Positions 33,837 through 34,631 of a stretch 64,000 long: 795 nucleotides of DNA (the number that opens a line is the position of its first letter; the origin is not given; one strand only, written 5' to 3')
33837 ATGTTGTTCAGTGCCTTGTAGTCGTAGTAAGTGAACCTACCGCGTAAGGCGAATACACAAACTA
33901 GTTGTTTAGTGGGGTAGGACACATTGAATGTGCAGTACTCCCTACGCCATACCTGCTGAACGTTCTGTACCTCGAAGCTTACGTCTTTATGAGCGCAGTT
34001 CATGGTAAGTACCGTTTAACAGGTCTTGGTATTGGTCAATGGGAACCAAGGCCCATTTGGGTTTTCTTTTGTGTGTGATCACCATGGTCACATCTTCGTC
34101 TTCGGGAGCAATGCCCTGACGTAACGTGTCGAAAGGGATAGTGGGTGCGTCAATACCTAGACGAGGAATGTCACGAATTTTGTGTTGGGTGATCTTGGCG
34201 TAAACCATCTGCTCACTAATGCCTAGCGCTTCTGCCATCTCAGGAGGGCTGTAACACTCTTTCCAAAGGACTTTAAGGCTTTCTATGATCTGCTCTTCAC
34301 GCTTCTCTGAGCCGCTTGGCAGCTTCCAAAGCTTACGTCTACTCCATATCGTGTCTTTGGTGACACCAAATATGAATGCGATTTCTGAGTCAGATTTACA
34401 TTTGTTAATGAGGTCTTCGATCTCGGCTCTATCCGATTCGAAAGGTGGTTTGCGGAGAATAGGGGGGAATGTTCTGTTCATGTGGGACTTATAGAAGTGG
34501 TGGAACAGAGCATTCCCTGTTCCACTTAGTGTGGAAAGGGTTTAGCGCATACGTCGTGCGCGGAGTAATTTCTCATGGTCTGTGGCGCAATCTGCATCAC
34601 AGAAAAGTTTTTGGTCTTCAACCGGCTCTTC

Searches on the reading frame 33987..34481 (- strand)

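Call 68: search_protein_families(library=pfam, proteins=[window:33987-34481:-], max_evalue=0.05)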
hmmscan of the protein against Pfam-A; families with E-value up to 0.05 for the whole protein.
window:33987-34481:- (164 aa): 9 families
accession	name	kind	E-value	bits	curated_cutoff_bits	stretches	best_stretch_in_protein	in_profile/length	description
PF12728.13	HTH_17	-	9.5e-05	23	27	1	77-103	2-28/51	Helix-turn-helix domain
PF08281.18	Sigma70_r4_2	-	0.00079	19.5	25.7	0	75-98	25-48/54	Sigma-70, region 4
PF13936.12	HTH_38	-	0.0013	18.8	27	0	16-45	8-37/44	Helix-turn-helix domain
PF13384.12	HTH_23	-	0.0015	18.8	24.6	0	30-54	19-43/50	Homeodomain-like domain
PF08279.18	HTH_11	-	0.0097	16.2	25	0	61-97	1-36/55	HTH domain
PF02604.26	PhdYeFM_antitox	-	0.01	16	29.8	1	128-158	22-51/74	Antitoxin Phd_YefM, type II toxin-antitoxin system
PF15943.11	YdaS_toxin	-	0.012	15.9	30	0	78-98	10-30/65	Bacterial toxin YdaS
PF13518.12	HTH_28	-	0.026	15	25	0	76-94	12-30/52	Helix-turn-helix domain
PF21476.4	PF0610-like_N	-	0.034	14.8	33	0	63-97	4-35/50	PF0610-like, N-terminal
